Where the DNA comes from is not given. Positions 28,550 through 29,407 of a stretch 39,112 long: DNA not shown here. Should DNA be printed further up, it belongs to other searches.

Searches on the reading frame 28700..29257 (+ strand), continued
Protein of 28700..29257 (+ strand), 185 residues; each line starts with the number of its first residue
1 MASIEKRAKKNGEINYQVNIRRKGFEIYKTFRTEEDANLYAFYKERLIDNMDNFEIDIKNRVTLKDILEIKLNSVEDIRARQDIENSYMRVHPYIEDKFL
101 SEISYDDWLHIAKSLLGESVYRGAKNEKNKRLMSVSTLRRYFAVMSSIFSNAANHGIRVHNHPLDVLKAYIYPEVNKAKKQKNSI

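Call 37: fold_search(model_id=the predicted structure, library=pdb)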
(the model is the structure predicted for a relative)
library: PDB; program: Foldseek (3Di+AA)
matches with E <= 10: 621; with E <= 0.001: 0
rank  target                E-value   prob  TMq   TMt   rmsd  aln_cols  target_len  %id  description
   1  1z1b_B                4.3e-03  1.00  0.45  0.25  14.1       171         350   15  Crystal structure of a lambda integrase dimer bound to a COC' core site (released 2005-06-28)
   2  5j0n_F                2.9e-02  0.99  0.42  0.23  13.2       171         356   16  Lambda excision HJ intermediate (released 2017-02-08)
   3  3lys_B                8.6e-02  1.00  0.40  0.66   2.7       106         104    8  Crystal Structure of the N-terminal domain of the Prophage pi2 protein 01 (integrase) from Lactococcus lactis, Northea (released 2010-03-16)
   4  3lys_D                1.1e-01  1.00  0.42  0.68   2.3       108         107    7  Crystal Structure of the N-terminal domain of the Prophage pi2 protein 01 (integrase) from Lactococcus lactis, Northea (released 2010-03-16)
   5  7krw_A                1.4e-01  0.35  0.22  0.09  12.8       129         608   12  Stimulating state of near full-length Hsp70 DnaK fused with a substrate peptide (released 2021-09-15)
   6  5e86                  1.5e-01  0.14  0.16  0.14  20.3       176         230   13  isolated SBD of BiP with loop34 modification (released 2015-12-30)
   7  3lys_A                1.8e-01  1.00  0.42  0.70   2.4       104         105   10  Crystal Structure of the N-terminal domain of the Prophage pi2 protein 01 (integrase) from Lactococcus lactis, Northea (released 2010-03-16)
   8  3lys_C                1.9e-01  0.99  0.42  0.69   3.4       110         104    9  Crystal Structure of the N-terminal domain of the Prophage pi2 protein 01 (integrase) from Lactococcus lactis, Northea (released 2010-03-16)
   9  2kob_MODEL_1_A        2.0e-01  0.99  0.40  0.66   4.0       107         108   20  Solution NMR structure of CLOLEP_01837 (fragment 61-160) from Clostridium leptum. Northeast Structural Genomic (released 2009-09-29)
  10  3htx_A                2.3e-01  0.23  0.22  0.06  13.9       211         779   13  Crystal structure of small RNA methyltransferase HEN1 (released 2009-09-29)
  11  5e85                  2.4e-01  0.30  0.21  0.18  12.8       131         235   13  isolated SBD of BiP (released 2015-12-30)
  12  4jnf                  4.1e-01  0.08  0.14  0.13  16.6       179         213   10  Allosteric opening of the polypeptide-binding site when an Hsp70 binds ATP (released 2013-05-29)
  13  4r5k_B                4.3e-01  0.09  0.17  0.15  17.6       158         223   13  Crystal structure of the DnaK C-terminus (Dnak-SBD-B) (released 2014-09-10)
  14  2kd1_MODEL_1_A        4.6e-01  0.98  0.43  0.65   3.0       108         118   15  Solution NMR structure of the integrase-like domain from Bacillus cereus ordered locus BC_1272. Northeast Stru (released 2009-01-20)
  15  6zhi_D                5.1e-01  0.08  0.14  0.14  19.6       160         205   16  Structure of the Plasmodium falciparum Hsp70-x substrate binding domain in complex with hydrophobic peptide (released 2020-09-09)
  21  2oxo                  6.8e-01  0.93  0.41  0.75   3.2       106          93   12  Crystallization and structure determination of the core-binding domain of bacteriophage lambda integrase (released 2008-02-26)
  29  2kj8_MODEL_1_A        9.6e-01  0.77  0.41  0.61   5.7       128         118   15  NMR structure of fragment 87-196 from the putative phage integrase IntS of E. coli: Northeast Structural Genom (released 2009-07-07)
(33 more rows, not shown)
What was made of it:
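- On Tyrosine recombinase / phage integrase: Foldseek hits 3lys, 2kob, 2kd1, 2oxo and 2kj8 with TMt 0.61-0.75 (call 37). The best PDB match is full-length lambda Int 1z1b over 171 columns (call 37).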

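Call 48: find_related_loci(query=A1, collection=metagenome_contigs, flank=6000)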
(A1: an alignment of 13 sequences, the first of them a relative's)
Query A1 (185 aa) in metagenome_contigs; peptide patterns used: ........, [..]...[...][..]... (x = any residue, [..] = any of these).
150 stretches matched a pattern; 8 encode a relative of the query (tblastn E <= 1e-3); 8 distinct loci.
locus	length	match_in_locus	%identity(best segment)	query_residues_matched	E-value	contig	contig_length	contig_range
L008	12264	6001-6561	50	1-185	2e-56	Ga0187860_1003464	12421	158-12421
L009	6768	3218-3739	49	1-171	3e-48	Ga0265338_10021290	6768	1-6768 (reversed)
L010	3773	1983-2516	46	1-175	3e-47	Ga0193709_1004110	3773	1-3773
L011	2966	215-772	43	1-182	7e-47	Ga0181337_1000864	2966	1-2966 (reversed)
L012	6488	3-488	46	15-173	1e-43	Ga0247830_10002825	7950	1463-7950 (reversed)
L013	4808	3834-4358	42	1-173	1e-40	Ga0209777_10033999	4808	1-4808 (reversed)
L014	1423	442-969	41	1-173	4e-36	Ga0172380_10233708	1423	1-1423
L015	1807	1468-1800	45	1-108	6e-28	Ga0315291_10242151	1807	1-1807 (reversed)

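Call 54: search_protein_families(library=padloc, proteins=[window:28700-29254:+], max_evalue=0.01)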
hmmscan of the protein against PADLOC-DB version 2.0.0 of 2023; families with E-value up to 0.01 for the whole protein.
window:28700-29254:+ (185 aa): 0 families

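Call 55: search_protein_families(library=ncbifam, proteins=[window:28700-29254:+, P0152, P0159], max_evalue=0.01)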
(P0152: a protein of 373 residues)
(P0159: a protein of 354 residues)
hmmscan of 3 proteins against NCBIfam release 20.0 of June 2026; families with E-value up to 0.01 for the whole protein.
window:28700-29254:+ (185 aa): 0 families

P0152 (373 aa): 11 families
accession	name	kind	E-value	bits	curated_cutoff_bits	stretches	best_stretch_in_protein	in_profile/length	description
TIGR02224.1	recomb_XerC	equivalog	8.3e-22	77.9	335.15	1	134-362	58-284/295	tyrosine recombinase XerC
TIGR02225.1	recomb_XerD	equivalog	9.6e-21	74.4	329.6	1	134-362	55-281/290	site-specific tyrosine recombinase XerD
NF040815.2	recomb_XerA_Arch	equivalog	5.3e-20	72.1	220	1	140-360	58-259/263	site-specific tyrosine recombinase/integron integrase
NF001399.0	PRK00283.1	subfamily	3.9e-18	65.7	279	1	133-360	64-288/300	tyrosine recombinase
TIGR02249.1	integrase_gron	subfamily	2.2e-13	50.3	265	1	134-273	56-187/315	integron integrase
NF002331.0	PRK01287.1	subfamily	3.4e-13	49.3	371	1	148-359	106-316/365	site-specific tyrosine recombinase XerC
NF007371.0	PRK09871.1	subfamily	1.9e-12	47.1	222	1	180-354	3-173/198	tyrosine-type DNA invertase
NF003462.0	PRK05084.1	equivalog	3.3e-09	36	267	1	210-369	203-358/360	tyrosine recombinase XerS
NF007370.0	PRK09870.1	subfamily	2.1e-06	27.5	221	1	180-348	9-172/200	tyrosine-type DNA invertase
NF041502.1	integrase_1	equivalog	0.00043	19.1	350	1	318-361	323-366/484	site-specific integrase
NF011946.0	PRK15417.1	equivalog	0.001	18.3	435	0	137-271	74-201/337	integron integrase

P0159 (354 aa): 13 families
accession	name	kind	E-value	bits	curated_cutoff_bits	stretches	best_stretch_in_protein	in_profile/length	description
NF040815.2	recomb_XerA_Arch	equivalog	8.4e-27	94.4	220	1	112-340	33-258/263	site-specific tyrosine recombinase/integron integrase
TIGR02224.1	recomb_XerC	equivalog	2.7e-18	66.4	335.15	1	115-340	42-281/295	tyrosine recombinase XerC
TIGR02225.1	recomb_XerD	equivalog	3e-18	66.2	329.6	1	114-340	38-278/290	site-specific tyrosine recombinase XerD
NF001399.0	PRK00283.1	subfamily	6.3e-15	55.2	279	1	115-344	49-290/300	tyrosine recombinase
NF003462.0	PRK05084.1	equivalog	3.7e-11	42.4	267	1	194-349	193-357/360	tyrosine recombinase XerS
NF007371.0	PRK09871.1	subfamily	4.9e-09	36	222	1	286-342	124-179/198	tyrosine-type DNA invertase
NF002331.0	PRK01287.1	subfamily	1.2e-08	34.4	371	1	197-336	163-312/365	site-specific tyrosine recombinase XerC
NF007370.0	PRK09870.1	subfamily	2.3e-07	30.6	221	1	177-346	11-188/200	tyrosine-type DNA invertase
TIGR02249.1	integrase_gron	subfamily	7.4e-07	28.8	265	1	280-341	243-305/315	integron integrase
NF002685.0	PRK02436.1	equivalog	8.4e-06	25.8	178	1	163-333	81-243/245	site-specific tyrosine recombinase XerD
NF041502.1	integrase_1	equivalog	4.6e-05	22.3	350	1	300-348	324-371/484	site-specific integrase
NF007246.0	PRK09692.1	domain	0.002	16.8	434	1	200-333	237-372/413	integrase domain-containing protein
NF011946.0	PRK15417.1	equivalog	0.0027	16.9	435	0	280-337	258-316/337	integron integrase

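Call 58: search_dna_similar(query=window:28700-29254:+, collection=phages, mode=protein, max_evalue=0.001, max_rows=30)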
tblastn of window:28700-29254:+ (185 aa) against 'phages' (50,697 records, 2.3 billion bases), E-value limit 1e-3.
No match.

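Call 62: search_protein_families(library=pfam, alignment_id=A3, max_evalue=0.01)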
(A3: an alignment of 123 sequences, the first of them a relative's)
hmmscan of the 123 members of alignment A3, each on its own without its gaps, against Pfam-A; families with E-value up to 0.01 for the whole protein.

A. member 1, P0001 (185 aa): 0 families

B. families by the number of members that match (of 123 scanned): 17 families
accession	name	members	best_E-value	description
PF13102.12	Phage_int_SAM_5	16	0.00019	Phage integrase SAM-like domain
PF19434.4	OPA1_C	2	0.0018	Dynamin-like GTPase OPA1 C-terminal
PF24624.1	Int_N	2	0.002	Phage integrase, N-terminal domain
PF10715.16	REGB_T4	1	9.5e-05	T4-page Endoribonuclease RegB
PF21980.2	MksE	1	0.0023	Condensin complex protein MksE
PF00798.23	Arena_glycoprot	1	0.0026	Arenavirus glycoprotein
PF04096.20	Nucleoporin2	1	0.0031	Nup98-96 autopeptidase S59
PF15595.11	Imm51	1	0.0038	Immunity protein 51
PF08537.15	NBP1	1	0.0038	Fungal Nap binding protein NBP1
PF18075.7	FtsX_ECD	1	0.0045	FtsX extracellular domain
PF19967.4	VMAP-M5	1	0.0051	vWA-MoxR associated protein middle region (VMAP-M) 5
PF03950.23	tRNA-synt_1c_C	1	0.0072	tRNA synthetases class I (E and Q), anti-codon binding domain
PF14027.11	Questin_oxidase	1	0.0076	Questin oxidase-like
PF20026.4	DUF6434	1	0.0079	Domain of unknown function (DUF6434)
PF04280.21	Tim44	1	0.0088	Tim44-like domain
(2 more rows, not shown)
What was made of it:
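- On Tyrosine recombinase / phage integrase: 16 of 123 members hit Phage_int_SAM_5 (call 62).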

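Call 67: find_encoding_contigs(protein=P0100, flank=5000, max_places=2)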
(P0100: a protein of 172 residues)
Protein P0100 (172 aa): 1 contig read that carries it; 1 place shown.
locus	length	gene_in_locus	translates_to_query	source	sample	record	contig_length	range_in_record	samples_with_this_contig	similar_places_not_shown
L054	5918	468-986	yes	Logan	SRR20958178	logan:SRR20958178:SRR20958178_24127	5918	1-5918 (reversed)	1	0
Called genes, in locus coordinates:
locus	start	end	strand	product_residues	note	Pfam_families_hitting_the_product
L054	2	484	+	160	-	?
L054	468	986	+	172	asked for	-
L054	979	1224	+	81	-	-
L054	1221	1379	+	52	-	-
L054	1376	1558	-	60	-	-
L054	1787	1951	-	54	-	-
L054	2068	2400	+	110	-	-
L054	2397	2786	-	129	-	-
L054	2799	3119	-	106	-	-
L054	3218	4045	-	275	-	PF13730:HTH_36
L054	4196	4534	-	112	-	-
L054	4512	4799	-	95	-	-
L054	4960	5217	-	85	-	-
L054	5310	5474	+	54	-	-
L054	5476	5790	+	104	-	-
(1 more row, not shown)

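Call 68: find_encoding_contigs(protein=P0140, flank=5000, max_places=2)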
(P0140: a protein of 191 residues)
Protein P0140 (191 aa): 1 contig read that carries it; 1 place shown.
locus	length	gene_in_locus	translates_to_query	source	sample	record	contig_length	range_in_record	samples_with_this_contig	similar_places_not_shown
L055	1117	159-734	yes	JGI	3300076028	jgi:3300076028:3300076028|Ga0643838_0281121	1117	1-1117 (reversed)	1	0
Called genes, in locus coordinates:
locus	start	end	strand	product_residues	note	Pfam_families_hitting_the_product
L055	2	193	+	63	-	?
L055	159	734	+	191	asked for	-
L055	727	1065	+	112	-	-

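Call 69: find_encoding_contigs(protein=P0155, flank=5000, max_places=2)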
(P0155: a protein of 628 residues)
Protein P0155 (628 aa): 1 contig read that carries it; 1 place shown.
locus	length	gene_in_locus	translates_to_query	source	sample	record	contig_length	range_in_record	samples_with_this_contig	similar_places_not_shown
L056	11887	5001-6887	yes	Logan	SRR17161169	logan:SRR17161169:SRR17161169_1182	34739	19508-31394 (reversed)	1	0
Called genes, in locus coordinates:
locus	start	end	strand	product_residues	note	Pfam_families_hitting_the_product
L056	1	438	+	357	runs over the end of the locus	-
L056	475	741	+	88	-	-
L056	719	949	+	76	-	-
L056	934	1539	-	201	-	PF09588:YqaJ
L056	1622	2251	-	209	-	PF04404:ERF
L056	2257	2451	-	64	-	-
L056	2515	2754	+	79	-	-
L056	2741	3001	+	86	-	-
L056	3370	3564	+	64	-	-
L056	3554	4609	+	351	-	-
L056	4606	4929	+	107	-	-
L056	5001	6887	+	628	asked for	PF00270:DEAD, PF04851:ResIII, PF00176:SNF2-rel_dom (faint), PF00271:Helicase_C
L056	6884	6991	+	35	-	-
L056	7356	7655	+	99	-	-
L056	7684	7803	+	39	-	-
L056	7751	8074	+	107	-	PF06356:DUF1064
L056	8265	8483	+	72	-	-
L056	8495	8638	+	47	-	-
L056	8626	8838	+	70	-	-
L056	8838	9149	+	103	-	-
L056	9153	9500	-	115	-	PF06210:DUF1003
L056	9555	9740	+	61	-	-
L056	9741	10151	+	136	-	-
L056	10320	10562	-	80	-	-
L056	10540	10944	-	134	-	PF24749:DUF7695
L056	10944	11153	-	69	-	-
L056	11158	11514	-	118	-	PF03118:RNA_pol_A_CTD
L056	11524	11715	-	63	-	-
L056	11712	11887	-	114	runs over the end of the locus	-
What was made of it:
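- The fused version sits in a recombination/replication module (call 69).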

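Call 76: list_cluster_members(proteins=[P0003, P0178, P0188, P0189, P0268, P0264, P0166, P0249, P0260])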
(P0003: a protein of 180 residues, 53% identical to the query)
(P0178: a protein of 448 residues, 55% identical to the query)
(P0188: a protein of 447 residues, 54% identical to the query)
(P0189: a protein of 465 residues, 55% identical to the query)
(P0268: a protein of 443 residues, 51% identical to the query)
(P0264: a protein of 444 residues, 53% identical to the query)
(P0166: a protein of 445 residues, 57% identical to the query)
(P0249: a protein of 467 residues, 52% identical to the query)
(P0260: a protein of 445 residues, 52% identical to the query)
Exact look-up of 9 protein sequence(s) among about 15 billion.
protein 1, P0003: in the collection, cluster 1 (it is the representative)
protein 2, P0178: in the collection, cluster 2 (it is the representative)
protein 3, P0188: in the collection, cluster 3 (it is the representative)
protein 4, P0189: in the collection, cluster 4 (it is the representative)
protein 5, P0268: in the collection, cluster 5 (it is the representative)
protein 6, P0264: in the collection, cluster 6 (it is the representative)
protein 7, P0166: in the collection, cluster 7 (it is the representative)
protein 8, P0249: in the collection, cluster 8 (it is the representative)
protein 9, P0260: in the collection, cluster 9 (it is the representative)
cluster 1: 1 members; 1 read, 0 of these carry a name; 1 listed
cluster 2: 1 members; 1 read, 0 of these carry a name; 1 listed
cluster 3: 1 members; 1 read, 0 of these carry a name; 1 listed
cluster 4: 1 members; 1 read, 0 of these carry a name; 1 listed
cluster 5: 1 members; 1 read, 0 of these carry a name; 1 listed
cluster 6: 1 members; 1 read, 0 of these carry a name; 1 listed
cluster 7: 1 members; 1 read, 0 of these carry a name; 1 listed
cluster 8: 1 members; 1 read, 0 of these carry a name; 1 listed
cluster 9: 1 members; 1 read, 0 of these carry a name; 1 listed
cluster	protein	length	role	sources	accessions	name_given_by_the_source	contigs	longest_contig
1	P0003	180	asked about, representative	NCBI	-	-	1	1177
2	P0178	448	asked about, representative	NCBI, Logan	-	-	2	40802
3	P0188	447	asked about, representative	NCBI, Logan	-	-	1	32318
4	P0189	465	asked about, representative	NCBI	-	-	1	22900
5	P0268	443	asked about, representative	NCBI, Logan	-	-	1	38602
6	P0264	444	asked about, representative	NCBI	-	-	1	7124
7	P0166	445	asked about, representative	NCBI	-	-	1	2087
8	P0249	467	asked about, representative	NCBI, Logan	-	-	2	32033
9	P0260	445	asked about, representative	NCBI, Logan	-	-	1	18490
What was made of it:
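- Tried and rejected: NCBI cluster look-ups returned no names (call 76).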
